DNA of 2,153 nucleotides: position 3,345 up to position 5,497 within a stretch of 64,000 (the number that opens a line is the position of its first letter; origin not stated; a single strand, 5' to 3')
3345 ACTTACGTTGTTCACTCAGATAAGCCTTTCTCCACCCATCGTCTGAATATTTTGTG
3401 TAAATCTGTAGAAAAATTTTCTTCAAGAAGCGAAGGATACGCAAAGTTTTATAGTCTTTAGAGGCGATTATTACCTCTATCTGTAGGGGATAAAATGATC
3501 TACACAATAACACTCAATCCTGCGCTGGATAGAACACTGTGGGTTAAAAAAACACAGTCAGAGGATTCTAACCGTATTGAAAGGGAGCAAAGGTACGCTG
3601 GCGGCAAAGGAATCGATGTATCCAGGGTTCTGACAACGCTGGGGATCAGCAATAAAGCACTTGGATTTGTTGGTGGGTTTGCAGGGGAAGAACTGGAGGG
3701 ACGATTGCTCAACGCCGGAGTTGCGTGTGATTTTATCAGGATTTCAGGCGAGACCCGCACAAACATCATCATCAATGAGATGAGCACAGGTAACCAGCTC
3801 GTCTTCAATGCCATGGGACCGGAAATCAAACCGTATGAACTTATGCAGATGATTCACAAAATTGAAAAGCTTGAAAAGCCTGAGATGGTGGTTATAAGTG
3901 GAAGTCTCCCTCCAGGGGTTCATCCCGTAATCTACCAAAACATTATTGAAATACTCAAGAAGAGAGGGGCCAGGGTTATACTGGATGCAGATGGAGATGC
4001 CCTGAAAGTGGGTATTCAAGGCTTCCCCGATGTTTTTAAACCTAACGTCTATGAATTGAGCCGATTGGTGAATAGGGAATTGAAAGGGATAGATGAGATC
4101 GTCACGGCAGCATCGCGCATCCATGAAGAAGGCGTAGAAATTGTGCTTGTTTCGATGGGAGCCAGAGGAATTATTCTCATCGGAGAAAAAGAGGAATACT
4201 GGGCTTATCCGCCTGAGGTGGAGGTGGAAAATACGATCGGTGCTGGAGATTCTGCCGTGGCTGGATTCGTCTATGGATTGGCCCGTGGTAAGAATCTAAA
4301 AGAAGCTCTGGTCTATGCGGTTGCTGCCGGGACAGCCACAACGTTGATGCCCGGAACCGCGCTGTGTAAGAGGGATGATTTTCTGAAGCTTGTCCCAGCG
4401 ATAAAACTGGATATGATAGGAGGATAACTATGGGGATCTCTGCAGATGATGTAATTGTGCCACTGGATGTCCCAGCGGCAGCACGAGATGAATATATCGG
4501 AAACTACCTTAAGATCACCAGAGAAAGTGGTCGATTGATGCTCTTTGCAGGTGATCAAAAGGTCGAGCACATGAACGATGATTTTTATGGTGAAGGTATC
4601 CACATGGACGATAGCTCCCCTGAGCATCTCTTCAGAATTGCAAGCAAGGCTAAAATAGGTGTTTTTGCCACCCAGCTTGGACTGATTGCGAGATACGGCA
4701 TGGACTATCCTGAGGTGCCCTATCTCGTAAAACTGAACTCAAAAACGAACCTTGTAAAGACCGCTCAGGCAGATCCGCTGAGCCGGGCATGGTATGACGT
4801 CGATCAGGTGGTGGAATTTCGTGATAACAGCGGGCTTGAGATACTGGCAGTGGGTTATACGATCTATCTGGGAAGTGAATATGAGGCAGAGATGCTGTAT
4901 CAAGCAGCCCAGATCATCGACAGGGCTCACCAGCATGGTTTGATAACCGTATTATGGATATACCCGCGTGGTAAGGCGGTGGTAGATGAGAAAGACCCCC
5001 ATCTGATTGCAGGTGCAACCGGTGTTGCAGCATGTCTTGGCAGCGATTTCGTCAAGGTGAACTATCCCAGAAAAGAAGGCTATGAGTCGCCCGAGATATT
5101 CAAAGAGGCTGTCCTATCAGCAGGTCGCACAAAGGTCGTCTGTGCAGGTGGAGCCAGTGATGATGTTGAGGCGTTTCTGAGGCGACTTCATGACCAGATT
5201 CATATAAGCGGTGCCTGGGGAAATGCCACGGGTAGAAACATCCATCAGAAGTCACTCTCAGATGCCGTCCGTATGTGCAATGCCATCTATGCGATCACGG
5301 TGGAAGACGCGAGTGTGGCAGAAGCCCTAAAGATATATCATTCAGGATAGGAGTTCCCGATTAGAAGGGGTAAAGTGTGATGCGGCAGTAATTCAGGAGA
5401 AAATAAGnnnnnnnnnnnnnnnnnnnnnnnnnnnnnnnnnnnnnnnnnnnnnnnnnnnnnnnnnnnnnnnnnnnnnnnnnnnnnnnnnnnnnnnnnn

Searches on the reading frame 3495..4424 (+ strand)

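Call 9: search_protein_families(library=pfam, proteins=[window:3495-4424:+], max_evalue=0.001)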
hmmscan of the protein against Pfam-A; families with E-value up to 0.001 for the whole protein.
window:3495-4424:+ (310 aa): 2 families
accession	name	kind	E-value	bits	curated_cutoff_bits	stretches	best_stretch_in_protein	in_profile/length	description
PF00294.29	PfkB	-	2e-54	185.4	25.8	1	21-291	19-298/302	pfkB family carbohydrate kinase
PF08543.17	Phos_pyr_kin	-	9e-09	35.5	27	1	156-275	98-224/246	Phosphomethylpyrimidine kinase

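Call 81: search_protein_families(library=ncbifam, proteins=[window:3495-4424:+], max_evalue=1e-10)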
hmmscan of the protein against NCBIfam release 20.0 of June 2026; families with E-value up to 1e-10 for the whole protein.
window:3495-4424:+ (310 aa): 14 families
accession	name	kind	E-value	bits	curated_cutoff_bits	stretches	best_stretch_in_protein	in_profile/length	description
TIGR03168.1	1-PFK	subfamily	5.1e-99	331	216.4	1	2-305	1-304/305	hexose kinase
TIGR03828.1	pfkB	equivalog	1.1e-97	326.7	292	1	2-305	1-304/305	1-phosphofructokinase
NF007632.0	PRK10294.1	equivalog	3.2e-59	200.7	353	1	2-300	4-304/310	6-phosphofructokinase II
NF041320.1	pfkB_Halo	equivalog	8.6e-59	199.4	400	1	1-301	1-295/302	1-phosphofructokinase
NF007068.0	PRK09513.1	equivalog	1.8e-56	191.6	432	1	2-305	5-308/312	1-phosphofructokinase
NF010033.0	PRK13508.1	equivalog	4.1e-53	180.6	469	1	1-281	1-282/309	tagatose-6-phosphate kinase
TIGR01231.1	lacC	equivalog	5.4e-49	167.1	409.55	1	1-279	1-281/310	tagatose-6-phosphate kinase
TIGR02198.1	rfaE_dom_I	equivalog_domain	4.9e-21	75.2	345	1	28-295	40-309/315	D-glycero-beta-D-manno-heptose-7-phosphate kinase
TIGR02152.1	D_ribokin_bact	equivalog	6.1e-21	75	299.65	1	26-285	25-283/298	ribokinase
NF008454.0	PRK11316.1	equivalog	4.9e-16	58.4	521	1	28-293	43-305/475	bifunctional D-glycero-beta-D-manno-heptose-7-phosphate kinase/D-glycero-beta-D-manno-heptose 1-phosphate adenylyltransferase HldE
TIGR04382.1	myo_inos_iolC_N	equivalog_domain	7.4e-15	55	300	1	200-281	206-288/309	5-dehydro-2-deoxygluconokinase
NF008353.0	PRK11142.1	equivalog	2.1e-14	53.7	341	1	148-282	148-283/307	ribokinase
NF007321.0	PRK09813.1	equivalog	3.3e-14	53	247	1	202-279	174-251/261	fructoselysine 6-kinase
NF040938.1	KDG_KDGal_kin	equivalog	5.4e-11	42.2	400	0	198-285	199-286/305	bifunctional 2-dehydro-3-deoxygluconokinase/2-dehydro-3-deoxygalactonokinase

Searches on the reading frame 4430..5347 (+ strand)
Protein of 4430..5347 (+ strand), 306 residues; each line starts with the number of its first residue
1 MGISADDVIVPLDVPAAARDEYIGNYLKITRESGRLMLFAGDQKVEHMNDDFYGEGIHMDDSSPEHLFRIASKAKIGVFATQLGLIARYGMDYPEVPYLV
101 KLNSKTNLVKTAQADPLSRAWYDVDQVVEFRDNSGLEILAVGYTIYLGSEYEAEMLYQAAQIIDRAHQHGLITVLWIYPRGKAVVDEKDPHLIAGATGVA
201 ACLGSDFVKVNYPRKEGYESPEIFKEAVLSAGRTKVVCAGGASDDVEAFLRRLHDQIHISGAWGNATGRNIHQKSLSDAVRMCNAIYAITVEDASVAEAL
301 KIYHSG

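Call 9: search_protein_families(library=pfam, proteins=[window:4430-5347:+], max_evalue=0.001)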
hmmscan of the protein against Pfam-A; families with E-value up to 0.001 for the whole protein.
window:4430-5347:+ (306 aa): 1 family
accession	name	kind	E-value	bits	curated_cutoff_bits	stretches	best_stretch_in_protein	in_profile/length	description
PF01791.15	DeoC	-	8.3e-55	186.3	23.8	1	37-274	2-229/229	DeoC/LacD family aldolase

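Call 81: search_protein_families(library=ncbifam, proteins=[window:4430-5347:+], max_evalue=1e-10)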
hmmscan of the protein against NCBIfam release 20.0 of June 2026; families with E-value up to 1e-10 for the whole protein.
window:4430-5347:+ (306 aa): 10 families
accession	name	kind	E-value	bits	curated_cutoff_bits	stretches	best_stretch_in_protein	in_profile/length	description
NF005321.0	PRK06852.1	equivalog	2.1e-166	552.6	420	1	4-304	5-305/308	aldolase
NF006704.0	PRK09250.1-1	equivalog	1.1e-30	106.6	277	1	32-289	36-304/308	class I fructose-bisphosphate aldolase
NF005556.0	PRK07226.1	subfamily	2.9e-30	105.5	241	1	67-303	44-264/267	2-amino-3,7-dideoxy-D-threo-hept-6-ulosonate synthase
NF040816.1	Fbpase1_Arch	equivalog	2e-26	93.1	430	1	27-302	10-269/271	class I fructose-bisphosphate aldolase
TIGR01949.1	ADH_synth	equivalog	5e-24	85.4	299.45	1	95-301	68-255/255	2-amino-3,7-dideoxy-D-threo-hept-6-ulosonate synthase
NF006707.0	PRK09250.1-4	equivalog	2.9e-21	75.9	327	1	32-215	67-246/355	class I fructose-bisphosphate aldolase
NF006706.0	PRK09250.1-3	equivalog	1.6e-17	63.4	664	1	33-214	65-242/350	class I fructose-bisphosphate aldolase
NF006705.0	PRK09250.1-2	equivalog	7.1e-17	61.3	682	1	32-215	64-243/349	class I fructose-bisphosphate aldolase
NF006081.0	PRK08227.1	equivalog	1.3e-16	60.8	297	1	127-305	124-288/291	3-hydroxy-5-phosphonooxypentane-2,4-dione thiolase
NF041223.1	BagB_FevI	exception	1.8e-12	47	500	1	135-274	107-240/257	bagremycin/ferroverdin biosynthesis DhnA-type aldolase BagB/FevI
